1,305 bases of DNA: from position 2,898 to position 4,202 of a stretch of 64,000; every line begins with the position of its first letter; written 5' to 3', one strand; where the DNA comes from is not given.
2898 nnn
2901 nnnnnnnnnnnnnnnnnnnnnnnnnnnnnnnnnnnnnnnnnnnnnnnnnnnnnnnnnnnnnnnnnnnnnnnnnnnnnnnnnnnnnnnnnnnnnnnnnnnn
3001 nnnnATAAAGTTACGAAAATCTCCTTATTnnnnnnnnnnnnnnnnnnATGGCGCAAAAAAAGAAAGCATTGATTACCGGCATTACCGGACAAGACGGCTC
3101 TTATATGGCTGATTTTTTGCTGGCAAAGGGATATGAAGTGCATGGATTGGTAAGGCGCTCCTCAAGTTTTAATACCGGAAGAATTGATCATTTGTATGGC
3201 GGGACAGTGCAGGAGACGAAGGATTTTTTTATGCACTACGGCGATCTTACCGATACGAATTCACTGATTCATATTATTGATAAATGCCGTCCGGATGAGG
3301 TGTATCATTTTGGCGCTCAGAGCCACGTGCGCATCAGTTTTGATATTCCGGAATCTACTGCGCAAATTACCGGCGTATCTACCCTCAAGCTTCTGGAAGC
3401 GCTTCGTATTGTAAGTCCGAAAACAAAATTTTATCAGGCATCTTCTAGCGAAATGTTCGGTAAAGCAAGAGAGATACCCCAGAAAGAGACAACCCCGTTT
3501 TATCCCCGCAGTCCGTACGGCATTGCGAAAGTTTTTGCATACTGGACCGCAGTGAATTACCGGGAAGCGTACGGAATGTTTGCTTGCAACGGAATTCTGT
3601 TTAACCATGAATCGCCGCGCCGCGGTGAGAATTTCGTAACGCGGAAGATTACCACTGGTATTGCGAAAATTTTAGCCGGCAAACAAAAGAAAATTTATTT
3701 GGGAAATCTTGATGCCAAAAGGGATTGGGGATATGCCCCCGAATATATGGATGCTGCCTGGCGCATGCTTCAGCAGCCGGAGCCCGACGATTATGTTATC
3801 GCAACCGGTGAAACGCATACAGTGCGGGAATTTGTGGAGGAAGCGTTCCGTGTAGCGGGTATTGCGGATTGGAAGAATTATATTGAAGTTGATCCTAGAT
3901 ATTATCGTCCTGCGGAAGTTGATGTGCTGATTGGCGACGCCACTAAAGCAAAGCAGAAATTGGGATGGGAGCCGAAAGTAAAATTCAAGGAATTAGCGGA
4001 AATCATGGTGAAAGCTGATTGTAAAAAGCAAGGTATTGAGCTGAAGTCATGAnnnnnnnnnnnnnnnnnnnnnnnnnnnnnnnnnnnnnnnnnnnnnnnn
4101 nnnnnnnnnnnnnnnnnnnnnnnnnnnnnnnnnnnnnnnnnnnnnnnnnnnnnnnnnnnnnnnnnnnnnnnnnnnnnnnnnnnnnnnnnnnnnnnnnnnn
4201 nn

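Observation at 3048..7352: gmd plus a ColD-like His-for-Lys PLP dehydratase: a candidate GDP-3,6-dideoxyhexose (colitose-type) branch without an obvious ColC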

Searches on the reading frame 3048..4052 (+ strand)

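Call 3: search_protein_families(library=pfam, proteins=[window:3048-4052:+])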
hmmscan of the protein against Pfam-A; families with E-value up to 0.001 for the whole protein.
window:3048-4052:+ (334 aa): 3 families
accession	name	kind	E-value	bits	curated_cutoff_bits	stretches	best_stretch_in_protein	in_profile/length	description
PF16363.11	GDP_Man_Dehyd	-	7.1e-144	479.8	27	1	8-320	1-332/332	GDP-mannose 4,6 dehydratase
PF01370.27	Epimerase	-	2.2e-72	243.8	20.9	1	7-252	1-240/240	NAD dependent epimerase/dehydratase family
PF04321.23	RmlD_sub_bind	-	1.1e-05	25.1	27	1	6-162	2-130/287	RmlD substrate binding domain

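Call 4: search_protein_families(library=ncbifam, proteins=[window:3048-4052:+], max_evalue=0.001)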
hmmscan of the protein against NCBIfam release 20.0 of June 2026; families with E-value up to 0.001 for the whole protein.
window:3048-4052:+ (334 aa): 14 families
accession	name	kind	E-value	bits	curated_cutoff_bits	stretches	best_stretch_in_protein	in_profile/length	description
TIGR01472.1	gmd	equivalog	8.4e-158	525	415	1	5-327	1-341/342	GDP-mannose 4,6-dehydratase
TIGR04180.1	EDH_00030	hypoth_equivalog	3.7e-31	108.3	475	1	8-311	2-296/297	NAD-dependent 4,6-dehydratase LegB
TIGR01181.1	dTDP_gluc_dehyt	equivalog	1.8e-27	96.3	365.1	1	7-317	2-304/321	dTDP-glucose 4,6-dehydratase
TIGR02622.1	CDP_4_6_dhtase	equivalog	3e-23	82.5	278.45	1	3-321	3-327/352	CDP-glucose 4,6-dehydratase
TIGR01179.1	galE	equivalog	7.3e-23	80.9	262.3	1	7-322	2-320/332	UDP-glucose 4-epimerase GalE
NF007582.0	PRK10217.1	equivalog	2.8e-15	56.3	698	1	5-314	2-321/355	dTDP-glucose 4,6-dehydratase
NF007490.0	PRK10084.1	subfamily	1.7e-12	47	649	1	7-314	3-324/361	dTDP-glucose 4,6-dehydratase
NF007956.0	PRK10675.1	subfamily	1.5e-09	37.4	394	1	6-163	2-155/338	UDP-glucose 4-epimerase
NF011728.1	PRK15181.1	equivalog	5.8e-09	35.4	760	1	4-320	15-333/348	Vi polysaccharide biosynthesis UDP-N-acetylglucosaminuronic acid C-4 epimerase TviC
NF043036.1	ErythonDh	equivalog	1.2e-07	31.3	325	1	6-165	2-157/321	D-erythronate dehydrogenase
NF052578.1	StrlDmthSdmBMthl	equivalog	4.8e-06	26.5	600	1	7-163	3-146/328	sterol demethylase protein SdmB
TIGR03466.1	HpnA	hypoth_equivalog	1.4e-05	24.2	367.65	1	6-158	2-139/327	hopanoid-associated sugar epimerase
NF041015.1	UDPsulfquin_syn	equivalog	0.00025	20.2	575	1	57-131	65-142/384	UDP-sulfoquinovose synthase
NF042422.1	oxyalk_red_OleD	equivalog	0.00087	18.7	580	0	6-134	2-112/329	2-alkyl-3-oxoalkanoate reductase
